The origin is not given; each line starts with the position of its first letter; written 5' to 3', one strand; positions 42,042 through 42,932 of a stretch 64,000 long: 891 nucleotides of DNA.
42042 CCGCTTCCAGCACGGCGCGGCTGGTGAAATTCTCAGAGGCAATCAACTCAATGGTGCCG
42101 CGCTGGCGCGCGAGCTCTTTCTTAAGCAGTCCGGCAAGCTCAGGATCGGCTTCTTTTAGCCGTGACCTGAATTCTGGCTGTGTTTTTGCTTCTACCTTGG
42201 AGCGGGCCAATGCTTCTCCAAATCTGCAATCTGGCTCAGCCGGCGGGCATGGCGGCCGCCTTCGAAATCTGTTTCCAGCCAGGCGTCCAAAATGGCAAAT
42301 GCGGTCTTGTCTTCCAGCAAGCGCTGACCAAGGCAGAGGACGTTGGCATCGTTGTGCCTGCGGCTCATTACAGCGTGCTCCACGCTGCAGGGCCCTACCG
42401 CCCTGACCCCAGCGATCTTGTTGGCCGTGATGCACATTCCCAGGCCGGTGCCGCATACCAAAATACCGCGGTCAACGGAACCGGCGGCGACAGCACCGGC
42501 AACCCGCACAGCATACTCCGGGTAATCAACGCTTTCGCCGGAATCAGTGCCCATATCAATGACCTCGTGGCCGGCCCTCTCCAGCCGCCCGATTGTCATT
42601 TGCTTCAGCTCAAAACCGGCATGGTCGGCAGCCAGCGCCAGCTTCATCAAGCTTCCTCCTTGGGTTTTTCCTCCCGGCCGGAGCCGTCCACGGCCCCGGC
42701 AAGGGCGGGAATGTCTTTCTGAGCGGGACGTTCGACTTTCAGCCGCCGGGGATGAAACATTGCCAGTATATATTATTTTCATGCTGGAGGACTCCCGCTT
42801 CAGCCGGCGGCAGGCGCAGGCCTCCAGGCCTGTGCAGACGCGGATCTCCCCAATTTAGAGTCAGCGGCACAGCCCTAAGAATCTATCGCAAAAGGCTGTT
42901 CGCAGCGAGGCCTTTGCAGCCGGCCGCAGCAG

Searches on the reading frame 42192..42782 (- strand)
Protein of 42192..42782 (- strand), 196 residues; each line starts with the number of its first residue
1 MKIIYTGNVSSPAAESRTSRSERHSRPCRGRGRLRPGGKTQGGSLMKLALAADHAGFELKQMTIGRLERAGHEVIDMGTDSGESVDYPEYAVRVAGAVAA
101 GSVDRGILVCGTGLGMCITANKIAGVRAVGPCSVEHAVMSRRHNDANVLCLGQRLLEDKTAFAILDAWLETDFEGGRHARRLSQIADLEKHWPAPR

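Call 35: search_protein_families(library=pfam, proteins=[window:42192-42782:-], max_evalue=0.01)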
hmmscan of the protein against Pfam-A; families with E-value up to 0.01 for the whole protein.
window:42192-42782:- (196 aa): 1 family
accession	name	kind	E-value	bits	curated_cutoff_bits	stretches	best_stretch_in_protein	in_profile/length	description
PF02502.23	LacAB_rpiB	-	4.2e-53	179.4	24.7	1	49-185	2-138/138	Ribose/Galactose Isomerase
